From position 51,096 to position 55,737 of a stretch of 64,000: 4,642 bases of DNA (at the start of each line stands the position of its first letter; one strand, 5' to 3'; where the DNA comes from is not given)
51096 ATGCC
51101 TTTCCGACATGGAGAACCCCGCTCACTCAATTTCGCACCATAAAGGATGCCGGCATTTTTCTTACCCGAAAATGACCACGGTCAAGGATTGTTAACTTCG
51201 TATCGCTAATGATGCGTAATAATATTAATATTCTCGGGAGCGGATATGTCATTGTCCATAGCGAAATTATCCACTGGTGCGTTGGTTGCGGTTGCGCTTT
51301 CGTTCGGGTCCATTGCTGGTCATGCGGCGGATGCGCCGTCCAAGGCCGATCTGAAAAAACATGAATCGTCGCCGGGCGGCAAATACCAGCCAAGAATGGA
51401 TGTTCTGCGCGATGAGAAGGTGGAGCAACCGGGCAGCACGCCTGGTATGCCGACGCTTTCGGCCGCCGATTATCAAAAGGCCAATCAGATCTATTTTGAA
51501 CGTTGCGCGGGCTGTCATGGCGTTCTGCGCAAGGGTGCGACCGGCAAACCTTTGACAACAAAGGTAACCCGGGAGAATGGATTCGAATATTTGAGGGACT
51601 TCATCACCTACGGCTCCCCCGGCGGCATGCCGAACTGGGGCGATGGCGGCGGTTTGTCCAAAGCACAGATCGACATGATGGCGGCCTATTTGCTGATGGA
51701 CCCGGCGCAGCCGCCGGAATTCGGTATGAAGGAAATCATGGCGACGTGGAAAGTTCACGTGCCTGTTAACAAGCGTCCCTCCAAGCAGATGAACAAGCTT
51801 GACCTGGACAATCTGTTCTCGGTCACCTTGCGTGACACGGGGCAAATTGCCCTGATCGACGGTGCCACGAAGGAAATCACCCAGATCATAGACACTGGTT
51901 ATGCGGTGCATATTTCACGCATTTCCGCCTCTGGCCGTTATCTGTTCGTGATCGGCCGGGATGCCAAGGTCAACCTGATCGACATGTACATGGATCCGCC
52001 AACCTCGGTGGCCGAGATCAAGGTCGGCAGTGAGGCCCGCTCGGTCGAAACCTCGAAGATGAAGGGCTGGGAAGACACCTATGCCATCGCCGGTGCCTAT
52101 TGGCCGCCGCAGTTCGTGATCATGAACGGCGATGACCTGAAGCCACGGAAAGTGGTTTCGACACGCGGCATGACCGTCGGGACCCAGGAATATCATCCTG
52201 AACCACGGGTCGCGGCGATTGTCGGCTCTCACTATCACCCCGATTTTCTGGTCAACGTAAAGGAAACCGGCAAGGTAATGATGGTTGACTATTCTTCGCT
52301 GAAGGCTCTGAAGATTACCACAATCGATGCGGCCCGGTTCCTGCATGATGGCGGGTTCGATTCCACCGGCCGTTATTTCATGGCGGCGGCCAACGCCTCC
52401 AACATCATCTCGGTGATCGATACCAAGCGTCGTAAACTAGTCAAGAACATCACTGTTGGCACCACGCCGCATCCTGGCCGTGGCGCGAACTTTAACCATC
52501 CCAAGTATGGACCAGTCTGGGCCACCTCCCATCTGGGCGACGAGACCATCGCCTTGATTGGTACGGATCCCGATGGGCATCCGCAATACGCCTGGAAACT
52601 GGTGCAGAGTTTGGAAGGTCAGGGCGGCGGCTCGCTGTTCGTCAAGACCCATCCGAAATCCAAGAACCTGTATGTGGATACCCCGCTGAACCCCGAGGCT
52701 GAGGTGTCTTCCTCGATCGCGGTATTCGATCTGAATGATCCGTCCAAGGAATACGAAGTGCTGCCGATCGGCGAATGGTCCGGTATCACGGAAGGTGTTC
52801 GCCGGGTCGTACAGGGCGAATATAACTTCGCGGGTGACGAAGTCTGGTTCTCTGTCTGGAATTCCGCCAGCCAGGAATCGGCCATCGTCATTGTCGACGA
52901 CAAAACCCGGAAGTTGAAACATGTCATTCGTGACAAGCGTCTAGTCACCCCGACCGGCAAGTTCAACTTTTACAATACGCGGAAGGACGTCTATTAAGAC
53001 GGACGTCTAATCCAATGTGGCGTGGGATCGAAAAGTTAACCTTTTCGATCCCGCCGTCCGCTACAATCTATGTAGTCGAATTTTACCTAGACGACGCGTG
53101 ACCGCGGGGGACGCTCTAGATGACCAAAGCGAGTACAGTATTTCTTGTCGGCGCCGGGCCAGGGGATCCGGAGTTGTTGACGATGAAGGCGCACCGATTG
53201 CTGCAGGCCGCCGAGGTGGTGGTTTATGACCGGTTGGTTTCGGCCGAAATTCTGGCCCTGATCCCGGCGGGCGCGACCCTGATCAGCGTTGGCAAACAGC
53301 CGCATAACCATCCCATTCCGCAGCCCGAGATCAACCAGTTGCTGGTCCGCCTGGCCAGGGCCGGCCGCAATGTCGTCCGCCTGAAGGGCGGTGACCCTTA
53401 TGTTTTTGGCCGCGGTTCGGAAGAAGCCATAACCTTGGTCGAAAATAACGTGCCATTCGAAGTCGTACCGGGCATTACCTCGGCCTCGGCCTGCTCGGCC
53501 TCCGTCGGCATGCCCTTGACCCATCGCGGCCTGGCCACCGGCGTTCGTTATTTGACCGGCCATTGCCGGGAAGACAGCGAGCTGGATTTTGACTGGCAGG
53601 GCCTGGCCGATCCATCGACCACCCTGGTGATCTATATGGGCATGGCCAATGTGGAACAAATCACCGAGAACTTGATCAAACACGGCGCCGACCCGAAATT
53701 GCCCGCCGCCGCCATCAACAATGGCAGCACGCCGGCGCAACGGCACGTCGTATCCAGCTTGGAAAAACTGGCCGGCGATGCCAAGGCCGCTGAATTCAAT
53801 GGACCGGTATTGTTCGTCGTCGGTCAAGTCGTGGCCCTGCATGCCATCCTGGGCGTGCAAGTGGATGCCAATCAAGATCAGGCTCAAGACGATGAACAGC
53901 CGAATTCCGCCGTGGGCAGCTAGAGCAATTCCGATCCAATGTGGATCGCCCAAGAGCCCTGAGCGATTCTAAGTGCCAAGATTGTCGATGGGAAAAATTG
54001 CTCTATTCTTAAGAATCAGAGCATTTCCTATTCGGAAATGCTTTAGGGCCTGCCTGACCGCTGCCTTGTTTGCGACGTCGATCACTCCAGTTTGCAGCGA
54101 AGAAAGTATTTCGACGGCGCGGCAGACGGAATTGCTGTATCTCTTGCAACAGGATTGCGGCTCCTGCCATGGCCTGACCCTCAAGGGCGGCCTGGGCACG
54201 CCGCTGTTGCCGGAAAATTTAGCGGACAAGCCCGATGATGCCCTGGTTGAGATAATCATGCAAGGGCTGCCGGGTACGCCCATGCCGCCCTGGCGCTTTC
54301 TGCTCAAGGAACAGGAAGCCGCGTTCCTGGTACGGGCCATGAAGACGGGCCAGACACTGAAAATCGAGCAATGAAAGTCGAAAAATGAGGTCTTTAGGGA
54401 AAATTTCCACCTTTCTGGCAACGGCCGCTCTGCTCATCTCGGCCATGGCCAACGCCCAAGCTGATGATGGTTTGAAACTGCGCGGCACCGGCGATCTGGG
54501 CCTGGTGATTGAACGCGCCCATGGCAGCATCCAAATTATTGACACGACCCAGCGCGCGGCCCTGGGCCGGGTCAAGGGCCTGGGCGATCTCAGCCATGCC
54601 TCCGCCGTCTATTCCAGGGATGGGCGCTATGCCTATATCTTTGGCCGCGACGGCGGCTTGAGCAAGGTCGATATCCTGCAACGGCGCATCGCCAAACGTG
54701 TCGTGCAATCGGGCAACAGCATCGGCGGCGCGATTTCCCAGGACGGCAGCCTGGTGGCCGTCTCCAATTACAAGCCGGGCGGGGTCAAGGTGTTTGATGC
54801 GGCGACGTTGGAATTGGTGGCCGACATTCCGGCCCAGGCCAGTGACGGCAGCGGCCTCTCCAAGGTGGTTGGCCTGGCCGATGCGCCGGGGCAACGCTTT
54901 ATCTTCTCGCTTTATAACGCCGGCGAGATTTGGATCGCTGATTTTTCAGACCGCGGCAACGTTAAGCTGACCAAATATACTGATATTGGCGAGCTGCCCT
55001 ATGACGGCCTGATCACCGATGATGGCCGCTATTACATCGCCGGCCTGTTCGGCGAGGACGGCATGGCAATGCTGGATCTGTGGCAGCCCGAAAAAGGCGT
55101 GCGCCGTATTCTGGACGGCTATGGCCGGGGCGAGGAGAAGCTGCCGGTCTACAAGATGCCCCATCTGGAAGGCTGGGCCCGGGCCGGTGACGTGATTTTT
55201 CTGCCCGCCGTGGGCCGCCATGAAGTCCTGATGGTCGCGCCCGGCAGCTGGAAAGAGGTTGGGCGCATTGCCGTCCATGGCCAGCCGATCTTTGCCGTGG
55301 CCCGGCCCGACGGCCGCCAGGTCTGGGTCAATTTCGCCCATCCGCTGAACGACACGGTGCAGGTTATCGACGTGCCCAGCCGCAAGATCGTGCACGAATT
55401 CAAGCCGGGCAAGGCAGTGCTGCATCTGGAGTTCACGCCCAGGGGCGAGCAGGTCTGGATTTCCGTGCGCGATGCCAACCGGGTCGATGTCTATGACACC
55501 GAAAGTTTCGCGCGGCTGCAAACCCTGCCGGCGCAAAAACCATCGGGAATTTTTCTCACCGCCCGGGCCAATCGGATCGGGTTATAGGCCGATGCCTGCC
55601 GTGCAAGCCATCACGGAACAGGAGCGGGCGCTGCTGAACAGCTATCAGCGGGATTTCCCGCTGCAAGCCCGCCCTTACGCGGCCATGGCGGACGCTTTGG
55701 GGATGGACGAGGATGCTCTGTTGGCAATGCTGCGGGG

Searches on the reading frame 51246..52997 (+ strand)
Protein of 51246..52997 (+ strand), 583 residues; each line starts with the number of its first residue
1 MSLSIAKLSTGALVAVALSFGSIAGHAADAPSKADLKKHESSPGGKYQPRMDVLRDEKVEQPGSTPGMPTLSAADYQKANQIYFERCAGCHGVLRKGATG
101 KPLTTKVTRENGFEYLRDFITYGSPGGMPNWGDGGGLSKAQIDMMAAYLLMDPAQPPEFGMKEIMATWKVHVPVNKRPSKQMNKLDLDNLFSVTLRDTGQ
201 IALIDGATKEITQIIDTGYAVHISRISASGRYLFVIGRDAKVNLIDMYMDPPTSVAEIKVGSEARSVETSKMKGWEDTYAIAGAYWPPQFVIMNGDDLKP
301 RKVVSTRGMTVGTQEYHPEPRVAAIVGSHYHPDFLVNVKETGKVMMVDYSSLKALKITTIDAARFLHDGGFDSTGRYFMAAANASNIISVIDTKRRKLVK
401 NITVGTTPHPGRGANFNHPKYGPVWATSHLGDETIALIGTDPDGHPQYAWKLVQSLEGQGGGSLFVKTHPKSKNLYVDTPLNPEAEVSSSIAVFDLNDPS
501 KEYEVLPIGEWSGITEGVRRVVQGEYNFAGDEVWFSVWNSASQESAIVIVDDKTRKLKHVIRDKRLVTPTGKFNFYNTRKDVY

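Call 43: search_protein_families(library=pfam, proteins=[window:51246-52997:+], max_evalue=0.00001)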
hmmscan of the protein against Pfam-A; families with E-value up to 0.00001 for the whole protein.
window:51246-52997:+ (583 aa): 2 families
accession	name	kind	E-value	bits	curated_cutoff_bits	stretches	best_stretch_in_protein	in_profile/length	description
PF02239.22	Cytochrom_D1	-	4.5e-144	480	25.5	1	186-578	2-368/368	Cytochrome D1 heme domain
PF13442.11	Cytochrome_CBB3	-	7.6e-13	49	27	1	75-149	2-68/68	Cytochrome C oxidase, cbb3-type, subunit III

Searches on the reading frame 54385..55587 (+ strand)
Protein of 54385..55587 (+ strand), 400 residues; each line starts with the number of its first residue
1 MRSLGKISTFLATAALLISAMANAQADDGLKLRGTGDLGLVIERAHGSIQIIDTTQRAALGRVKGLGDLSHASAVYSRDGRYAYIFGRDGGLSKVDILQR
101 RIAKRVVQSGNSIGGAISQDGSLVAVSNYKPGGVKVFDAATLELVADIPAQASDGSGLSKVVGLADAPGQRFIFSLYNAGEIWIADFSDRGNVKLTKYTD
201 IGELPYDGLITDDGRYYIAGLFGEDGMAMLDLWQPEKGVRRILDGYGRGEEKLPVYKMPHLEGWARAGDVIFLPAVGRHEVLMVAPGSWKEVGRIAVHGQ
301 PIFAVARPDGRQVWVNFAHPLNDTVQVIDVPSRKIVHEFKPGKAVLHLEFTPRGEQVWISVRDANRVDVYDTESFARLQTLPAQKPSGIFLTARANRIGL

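Call 43: search_protein_families(library=pfam, proteins=[window:54385-55587:+], max_evalue=0.00001)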
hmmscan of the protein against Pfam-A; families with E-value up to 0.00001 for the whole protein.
window:54385-55587:+ (400 aa): 2 families
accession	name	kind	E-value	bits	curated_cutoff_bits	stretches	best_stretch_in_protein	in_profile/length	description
PF02239.22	Cytochrom_D1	-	1.5e-109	366.4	25.5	1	34-394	2-367/368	Cytochrome D1 heme domain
PF25174.1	Beta-prop_THOC3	-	1.3e-10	41.2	305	1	290-387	80-173/272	THOC3 beta-propeller domain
